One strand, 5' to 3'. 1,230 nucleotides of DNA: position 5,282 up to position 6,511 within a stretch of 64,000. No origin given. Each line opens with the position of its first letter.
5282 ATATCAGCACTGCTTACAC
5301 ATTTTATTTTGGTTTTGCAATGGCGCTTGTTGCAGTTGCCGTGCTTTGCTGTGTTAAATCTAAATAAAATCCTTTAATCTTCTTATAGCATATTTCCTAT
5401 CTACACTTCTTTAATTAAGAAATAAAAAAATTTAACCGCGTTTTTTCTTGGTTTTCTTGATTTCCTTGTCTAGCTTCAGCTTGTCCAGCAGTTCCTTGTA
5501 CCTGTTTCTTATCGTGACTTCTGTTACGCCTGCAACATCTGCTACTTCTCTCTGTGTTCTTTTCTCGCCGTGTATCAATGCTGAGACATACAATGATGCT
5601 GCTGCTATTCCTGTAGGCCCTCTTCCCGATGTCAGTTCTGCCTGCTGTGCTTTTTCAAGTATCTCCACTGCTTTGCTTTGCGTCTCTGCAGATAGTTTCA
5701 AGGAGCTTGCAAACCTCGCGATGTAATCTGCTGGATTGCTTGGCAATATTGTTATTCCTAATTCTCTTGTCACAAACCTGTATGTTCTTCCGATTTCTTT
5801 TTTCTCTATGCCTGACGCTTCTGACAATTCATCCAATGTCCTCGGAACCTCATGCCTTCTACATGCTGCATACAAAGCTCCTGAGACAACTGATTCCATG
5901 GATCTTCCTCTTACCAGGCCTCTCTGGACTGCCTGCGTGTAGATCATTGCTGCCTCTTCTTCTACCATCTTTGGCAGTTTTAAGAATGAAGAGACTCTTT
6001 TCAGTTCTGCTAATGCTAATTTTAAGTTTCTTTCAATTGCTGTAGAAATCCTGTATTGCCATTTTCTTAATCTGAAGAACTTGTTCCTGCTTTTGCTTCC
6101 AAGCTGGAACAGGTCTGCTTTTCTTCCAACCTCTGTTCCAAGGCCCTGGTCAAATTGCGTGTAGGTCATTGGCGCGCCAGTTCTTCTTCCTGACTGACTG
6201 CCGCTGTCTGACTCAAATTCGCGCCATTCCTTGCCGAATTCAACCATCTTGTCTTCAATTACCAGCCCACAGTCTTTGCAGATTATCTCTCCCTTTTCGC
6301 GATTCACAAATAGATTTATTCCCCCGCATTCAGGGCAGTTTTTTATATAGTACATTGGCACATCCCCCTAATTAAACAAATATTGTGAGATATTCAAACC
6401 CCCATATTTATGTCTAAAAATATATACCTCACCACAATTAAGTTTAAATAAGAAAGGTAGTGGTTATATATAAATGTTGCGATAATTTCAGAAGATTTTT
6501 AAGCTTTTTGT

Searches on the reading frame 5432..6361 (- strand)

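Call 23: search_protein_families(library=pfam, proteins=[window:5432-6361:-], max_evalue=0.001)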
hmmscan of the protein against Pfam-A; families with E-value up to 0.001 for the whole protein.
window:5432-6361:- (309 aa): 5 families
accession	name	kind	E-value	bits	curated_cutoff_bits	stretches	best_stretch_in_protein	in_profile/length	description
PF00382.24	TFIIB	-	1.6e-47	159.8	23.6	2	208-293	6-91/92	Transcription factor TFIIB repeat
PF08271.17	Zn_Ribbon_TF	-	2.3e-13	49.9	29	1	9-49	3-43/43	TFIIB zinc-binding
PF04545.22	Sigma70_r4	-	5.8e-06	26.2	24.1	1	262-296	15-49/50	Sigma-70, region 4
PF14354.12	Lar_restr_allev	-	0.0008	20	28.6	0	6-41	3-38/58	Restriction alleviation protein Lar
PF03966.22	Trm112p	-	0.00085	19.6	22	0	9-34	10-34/40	Trm112p-like protein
